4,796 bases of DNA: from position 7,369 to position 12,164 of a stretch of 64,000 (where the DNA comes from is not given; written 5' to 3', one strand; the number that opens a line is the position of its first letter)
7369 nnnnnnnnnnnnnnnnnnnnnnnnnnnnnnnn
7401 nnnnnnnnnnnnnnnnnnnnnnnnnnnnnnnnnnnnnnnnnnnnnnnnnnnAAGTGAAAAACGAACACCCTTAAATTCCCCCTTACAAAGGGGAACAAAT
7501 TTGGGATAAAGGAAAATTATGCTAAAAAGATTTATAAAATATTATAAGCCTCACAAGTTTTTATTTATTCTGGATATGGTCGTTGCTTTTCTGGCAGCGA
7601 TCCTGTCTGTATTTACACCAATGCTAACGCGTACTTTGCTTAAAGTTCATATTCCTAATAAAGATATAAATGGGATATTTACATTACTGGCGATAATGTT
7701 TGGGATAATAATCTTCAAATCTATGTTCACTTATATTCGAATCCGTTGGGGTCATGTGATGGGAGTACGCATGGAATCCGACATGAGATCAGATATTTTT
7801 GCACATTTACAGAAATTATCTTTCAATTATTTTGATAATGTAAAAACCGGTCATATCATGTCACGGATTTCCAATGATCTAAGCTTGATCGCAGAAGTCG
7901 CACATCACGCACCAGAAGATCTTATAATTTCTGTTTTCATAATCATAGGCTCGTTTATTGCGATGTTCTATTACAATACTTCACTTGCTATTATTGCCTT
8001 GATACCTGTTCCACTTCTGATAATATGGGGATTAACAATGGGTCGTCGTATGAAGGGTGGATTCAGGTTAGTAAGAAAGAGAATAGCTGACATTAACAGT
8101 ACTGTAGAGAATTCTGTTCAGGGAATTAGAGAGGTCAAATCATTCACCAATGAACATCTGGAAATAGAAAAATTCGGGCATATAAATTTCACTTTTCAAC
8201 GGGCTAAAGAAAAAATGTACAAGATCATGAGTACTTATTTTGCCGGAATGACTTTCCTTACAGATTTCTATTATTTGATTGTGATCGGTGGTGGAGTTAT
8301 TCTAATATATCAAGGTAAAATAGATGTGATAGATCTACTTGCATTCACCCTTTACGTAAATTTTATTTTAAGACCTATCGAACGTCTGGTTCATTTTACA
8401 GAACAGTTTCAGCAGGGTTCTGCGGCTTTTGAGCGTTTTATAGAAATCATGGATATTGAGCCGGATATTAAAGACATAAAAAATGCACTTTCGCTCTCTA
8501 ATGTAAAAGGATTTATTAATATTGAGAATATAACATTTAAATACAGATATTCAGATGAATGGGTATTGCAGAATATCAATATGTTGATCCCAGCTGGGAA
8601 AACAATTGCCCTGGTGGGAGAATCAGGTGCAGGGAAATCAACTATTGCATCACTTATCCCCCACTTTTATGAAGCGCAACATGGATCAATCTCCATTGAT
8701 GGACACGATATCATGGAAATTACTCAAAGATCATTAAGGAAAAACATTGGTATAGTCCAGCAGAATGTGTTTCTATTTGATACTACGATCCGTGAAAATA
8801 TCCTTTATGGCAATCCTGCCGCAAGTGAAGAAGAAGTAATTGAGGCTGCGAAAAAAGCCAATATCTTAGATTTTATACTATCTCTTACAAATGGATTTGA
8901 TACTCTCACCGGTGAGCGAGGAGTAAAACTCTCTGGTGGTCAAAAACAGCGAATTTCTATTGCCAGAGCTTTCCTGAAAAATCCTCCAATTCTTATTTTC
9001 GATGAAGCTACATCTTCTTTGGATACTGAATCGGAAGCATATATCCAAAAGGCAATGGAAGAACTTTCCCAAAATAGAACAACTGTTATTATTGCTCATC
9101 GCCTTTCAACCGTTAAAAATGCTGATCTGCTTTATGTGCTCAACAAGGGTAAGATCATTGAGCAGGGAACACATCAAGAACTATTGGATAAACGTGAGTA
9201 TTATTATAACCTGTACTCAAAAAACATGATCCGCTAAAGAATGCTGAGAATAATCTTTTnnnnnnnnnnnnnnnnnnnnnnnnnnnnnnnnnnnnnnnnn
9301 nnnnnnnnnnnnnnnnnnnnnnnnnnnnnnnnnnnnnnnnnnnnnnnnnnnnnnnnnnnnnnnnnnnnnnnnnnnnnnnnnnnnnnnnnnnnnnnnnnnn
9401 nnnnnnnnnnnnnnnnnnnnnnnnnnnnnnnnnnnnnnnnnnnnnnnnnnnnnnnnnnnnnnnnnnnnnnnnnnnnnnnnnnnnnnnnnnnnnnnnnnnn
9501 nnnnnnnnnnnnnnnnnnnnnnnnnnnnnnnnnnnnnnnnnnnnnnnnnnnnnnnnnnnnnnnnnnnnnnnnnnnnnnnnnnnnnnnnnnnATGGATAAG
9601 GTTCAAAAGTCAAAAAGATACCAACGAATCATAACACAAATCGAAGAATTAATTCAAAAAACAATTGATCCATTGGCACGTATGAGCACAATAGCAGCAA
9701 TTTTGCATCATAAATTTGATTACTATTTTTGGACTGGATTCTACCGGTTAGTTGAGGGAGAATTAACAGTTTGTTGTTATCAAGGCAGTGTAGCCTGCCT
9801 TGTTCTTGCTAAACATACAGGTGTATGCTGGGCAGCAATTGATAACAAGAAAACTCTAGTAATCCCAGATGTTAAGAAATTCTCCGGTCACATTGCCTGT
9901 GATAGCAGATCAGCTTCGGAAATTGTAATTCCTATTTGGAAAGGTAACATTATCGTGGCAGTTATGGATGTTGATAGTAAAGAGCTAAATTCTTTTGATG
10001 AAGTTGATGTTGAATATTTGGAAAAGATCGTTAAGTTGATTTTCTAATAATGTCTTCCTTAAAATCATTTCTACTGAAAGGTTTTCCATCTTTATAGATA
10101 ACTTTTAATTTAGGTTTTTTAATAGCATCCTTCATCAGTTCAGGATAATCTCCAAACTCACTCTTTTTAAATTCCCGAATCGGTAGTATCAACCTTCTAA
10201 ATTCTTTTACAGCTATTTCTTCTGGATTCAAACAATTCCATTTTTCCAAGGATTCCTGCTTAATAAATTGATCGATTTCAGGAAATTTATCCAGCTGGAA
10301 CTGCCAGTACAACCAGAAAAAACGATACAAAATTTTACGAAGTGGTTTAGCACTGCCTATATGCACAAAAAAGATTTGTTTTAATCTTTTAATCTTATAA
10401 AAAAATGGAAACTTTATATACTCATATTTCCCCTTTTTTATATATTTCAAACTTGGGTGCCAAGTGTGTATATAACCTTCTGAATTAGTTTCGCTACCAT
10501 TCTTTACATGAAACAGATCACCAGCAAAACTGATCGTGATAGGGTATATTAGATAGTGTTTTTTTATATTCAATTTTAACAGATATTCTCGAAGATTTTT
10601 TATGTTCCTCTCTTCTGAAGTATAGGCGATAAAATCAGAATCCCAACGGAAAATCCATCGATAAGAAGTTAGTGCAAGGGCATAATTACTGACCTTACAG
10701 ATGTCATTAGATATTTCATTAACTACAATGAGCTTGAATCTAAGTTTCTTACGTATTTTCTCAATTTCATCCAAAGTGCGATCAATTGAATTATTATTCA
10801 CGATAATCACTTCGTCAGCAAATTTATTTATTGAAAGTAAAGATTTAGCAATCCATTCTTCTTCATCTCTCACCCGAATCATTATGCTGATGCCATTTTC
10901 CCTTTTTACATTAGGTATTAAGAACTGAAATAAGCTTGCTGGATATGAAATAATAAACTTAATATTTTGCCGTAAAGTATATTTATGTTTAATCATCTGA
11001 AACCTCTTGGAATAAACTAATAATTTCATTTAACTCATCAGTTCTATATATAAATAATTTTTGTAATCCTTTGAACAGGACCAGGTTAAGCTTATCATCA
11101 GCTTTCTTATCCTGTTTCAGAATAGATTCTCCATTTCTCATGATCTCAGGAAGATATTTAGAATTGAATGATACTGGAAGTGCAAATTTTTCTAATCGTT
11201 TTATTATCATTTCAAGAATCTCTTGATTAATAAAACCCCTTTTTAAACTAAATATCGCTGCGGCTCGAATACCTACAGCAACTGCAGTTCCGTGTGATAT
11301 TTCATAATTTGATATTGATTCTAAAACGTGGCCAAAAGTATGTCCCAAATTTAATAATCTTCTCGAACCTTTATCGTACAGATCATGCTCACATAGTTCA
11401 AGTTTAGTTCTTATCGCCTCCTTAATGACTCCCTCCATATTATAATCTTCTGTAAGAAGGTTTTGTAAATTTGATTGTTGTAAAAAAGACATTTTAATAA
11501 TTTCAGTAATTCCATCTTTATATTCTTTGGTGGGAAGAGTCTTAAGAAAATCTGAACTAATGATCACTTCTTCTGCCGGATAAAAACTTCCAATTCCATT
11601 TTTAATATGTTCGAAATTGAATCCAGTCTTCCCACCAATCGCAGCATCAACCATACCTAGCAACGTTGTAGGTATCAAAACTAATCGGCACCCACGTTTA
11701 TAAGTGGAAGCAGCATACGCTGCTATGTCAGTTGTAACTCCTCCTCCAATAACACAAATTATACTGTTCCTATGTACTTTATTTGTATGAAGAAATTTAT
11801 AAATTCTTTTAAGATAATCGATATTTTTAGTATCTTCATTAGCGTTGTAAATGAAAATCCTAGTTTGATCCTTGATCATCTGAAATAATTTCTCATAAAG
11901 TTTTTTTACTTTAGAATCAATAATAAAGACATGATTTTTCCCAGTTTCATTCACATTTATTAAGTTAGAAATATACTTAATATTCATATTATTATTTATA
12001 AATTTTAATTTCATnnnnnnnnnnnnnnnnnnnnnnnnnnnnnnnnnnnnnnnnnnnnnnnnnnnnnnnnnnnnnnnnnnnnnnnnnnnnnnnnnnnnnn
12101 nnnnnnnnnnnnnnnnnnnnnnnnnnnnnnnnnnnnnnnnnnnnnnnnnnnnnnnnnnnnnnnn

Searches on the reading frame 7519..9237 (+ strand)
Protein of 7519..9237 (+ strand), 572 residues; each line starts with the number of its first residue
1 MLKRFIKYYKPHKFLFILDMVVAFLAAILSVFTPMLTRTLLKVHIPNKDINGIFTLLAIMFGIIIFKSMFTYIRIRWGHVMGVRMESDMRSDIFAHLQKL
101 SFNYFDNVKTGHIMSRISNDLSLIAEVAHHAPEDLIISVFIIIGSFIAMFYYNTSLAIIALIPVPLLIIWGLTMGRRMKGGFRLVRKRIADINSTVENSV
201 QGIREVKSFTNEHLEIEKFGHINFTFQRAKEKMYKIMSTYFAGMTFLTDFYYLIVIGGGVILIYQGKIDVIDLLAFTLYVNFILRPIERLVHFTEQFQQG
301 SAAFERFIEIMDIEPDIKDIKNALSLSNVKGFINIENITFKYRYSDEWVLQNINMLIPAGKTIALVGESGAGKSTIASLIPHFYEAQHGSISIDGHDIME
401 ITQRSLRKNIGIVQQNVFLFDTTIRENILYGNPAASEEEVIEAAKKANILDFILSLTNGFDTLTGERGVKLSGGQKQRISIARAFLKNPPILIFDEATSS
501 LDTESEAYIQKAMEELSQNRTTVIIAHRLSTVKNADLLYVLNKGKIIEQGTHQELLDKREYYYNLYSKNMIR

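Call 34: search_protein_families(library=pfam, proteins=[window:7519-9237:+], max_evalue=0.05)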
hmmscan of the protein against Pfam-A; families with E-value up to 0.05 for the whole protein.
window:7519-9237:+ (572 aa): 12 families
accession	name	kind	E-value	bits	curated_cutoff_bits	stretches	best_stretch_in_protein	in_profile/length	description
PF00664.28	ABC_membrane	-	1.8e-47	162.8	28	1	17-286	2-273/274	ABC transporter transmembrane region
PF00005.33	ABC_tran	-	2.4e-34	119.3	25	1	350-499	1-137/137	ABC transporter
PF02463.25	SMC_N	-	1e-07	32.1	40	1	415-541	135-211/220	RecF/RecN/SMC N terminal domain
PF20720.3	nSTAND3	-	0.001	19.2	27.2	1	361-443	18-94/155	Novel STAND NTPase 3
PF03193.22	RsgA_GTPase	-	0.0014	19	30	1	340-392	87-138/174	RsgA GTPase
PF00270.35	DEAD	-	0.0015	18.7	26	1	356-523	11-154/167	DEAD/DEAH box helicase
PF13401.12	AAA_22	-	0.003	18.3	27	1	362-516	7-104/130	AAA domain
PF13481.12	AAA_25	-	0.003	17.7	27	1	353-378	26-51/195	AAA domain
PF00004.35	AAA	-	0.0053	17.6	21.2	0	364-526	2-108/131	ATPase family associated with various cellular activities (AAA)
PF00158.32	Sigma54_activat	-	0.0097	16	20.2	0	349-387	11-49/168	Sigma-54 interaction domain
PF13191.12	AAA_16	-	0.01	16.8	32.6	1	362-519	26-162/167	AAA ATPase domain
PF13555.12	AAA_29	-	0.034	14.3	27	0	359-376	22-38/61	P-loop containing region of AAA domain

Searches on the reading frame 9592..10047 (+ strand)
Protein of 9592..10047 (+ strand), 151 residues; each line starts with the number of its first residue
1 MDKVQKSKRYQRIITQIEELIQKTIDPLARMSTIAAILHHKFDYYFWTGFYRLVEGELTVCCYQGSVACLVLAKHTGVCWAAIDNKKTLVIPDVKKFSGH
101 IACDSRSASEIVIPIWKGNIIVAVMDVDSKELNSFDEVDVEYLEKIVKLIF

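Call 34: search_protein_families(library=pfam, proteins=[window:9592-10047:+], max_evalue=0.05)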
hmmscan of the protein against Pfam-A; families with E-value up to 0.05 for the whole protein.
window:9592-10047:+ (151 aa): 3 families
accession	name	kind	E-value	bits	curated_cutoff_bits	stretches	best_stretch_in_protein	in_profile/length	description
PF13185.12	GAF_2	-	8.7e-07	29.7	28.6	1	51-148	25-129/136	GAF domain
PF01590.32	GAF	-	1.9e-05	25.6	22.4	1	62-149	35-128/133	GAF domain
PF11333.13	DUF3135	-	0.021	15.6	22.7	1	6-43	38-75/81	Protein of unknown function (DUF3135)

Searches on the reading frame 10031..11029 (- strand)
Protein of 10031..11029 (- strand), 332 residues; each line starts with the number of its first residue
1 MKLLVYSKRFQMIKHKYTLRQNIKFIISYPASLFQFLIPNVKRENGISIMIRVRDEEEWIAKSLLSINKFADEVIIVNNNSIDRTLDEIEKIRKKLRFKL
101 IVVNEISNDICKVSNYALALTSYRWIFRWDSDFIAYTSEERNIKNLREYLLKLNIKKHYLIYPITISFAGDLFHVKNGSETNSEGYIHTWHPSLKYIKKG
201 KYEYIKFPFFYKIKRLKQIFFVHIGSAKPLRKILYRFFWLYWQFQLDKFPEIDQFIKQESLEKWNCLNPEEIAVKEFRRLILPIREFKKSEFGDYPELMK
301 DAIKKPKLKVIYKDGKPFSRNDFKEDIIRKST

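Call 4: search_protein_families(library=pfam, proteins=[window:10031-11029:-], max_evalue=0.01)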
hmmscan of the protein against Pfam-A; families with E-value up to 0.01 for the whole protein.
window:10031-11029:- (332 aa): 1 family
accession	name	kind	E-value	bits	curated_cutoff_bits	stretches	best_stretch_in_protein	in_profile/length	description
PF00535.33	Glycos_transf_2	-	5.3e-09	36.7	23.3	1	48-134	1-90/168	Glycosyl transferase family 2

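Call 36: search_protein_families(library=ncbifam, proteins=[window:10031-11029:-], max_evalue=0.001)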
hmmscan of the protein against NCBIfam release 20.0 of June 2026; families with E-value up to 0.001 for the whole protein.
window:10031-11029:- (332 aa): 1 family
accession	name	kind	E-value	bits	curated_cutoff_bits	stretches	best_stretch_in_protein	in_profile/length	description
TIGR03937.1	PgaC_IcaA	equivalog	0.00066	18.7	422.3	1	39-132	39-135/407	poly-beta-1,6-N-acetyl-D-glucosamine synthase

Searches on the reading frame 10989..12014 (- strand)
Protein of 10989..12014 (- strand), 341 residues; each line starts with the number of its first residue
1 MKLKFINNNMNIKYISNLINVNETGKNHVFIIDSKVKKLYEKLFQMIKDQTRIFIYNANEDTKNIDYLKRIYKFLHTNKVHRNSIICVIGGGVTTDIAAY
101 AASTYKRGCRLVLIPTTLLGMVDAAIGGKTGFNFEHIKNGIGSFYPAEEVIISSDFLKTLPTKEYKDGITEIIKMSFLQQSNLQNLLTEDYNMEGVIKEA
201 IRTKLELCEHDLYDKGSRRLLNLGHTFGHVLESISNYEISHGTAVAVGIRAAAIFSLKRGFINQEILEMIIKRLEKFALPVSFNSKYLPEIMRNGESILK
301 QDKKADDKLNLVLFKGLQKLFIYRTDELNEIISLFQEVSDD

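Call 4: search_protein_families(library=pfam, proteins=[window:10989-12014:-], max_evalue=0.01)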
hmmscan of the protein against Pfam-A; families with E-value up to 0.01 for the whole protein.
window:10989-12014:- (341 aa): 4 families
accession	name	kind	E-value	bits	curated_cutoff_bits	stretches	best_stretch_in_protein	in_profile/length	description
PF01761.26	DHQ_synthase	-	8.8e-39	132.2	24.2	1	56-166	4-114/115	3-dehydroquinate synthase N-terminal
PF24621.2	DHQS_C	-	7.8e-30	104.2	27.6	1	168-304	1-143/144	3-dehydroquinate synthase C-terminal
PF00465.25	Fe-ADH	-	0.00022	21.3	31.3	1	22-117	19-130/168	Iron-containing alcohol dehydrogenase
PF13685.12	Fe-ADH_2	-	0.00084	19.8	28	1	12-117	7-107/149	Iron-containing alcohol dehydrogenase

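Call 36: search_protein_families(library=ncbifam, proteins=[window:10989-12014:-], max_evalue=0.001)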
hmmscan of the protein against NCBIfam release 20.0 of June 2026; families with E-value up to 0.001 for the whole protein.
window:10989-12014:- (341 aa): 6 families
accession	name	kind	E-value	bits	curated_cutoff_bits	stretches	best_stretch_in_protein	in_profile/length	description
TIGR01357.1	aroB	equivalog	1.4e-82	277.7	305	1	21-323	17-331/344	3-dehydroquinate synthase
TIGR04425.1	P_lya_rel_AroB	hypoth_equivalog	9e-79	265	400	1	22-338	22-344/348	AroB-related putative sugar phosphate phospholyase (cyclizing)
NF004852.0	PRK06203.1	equivalog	1.4e-47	162.5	333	1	30-281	57-331/407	3-dehydroquinate synthase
NF010556.0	PRK13951.1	equivalog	6.2e-46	157.3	560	1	26-304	186-459/492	bifunctional shikimate kinase AroK/3-dehydroquinate synthase AroB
NF010627.0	PRK14021.1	equivalog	7.3e-44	150.1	565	1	52-321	240-523/542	bifunctional shikimate kinase/3-dehydroquinate synthase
NF002022.0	PRK00843.1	equivalog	2.7e-06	26.6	413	0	13-143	22-144/350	NAD(P)-dependent glycerol-1-phosphate dehydrogenase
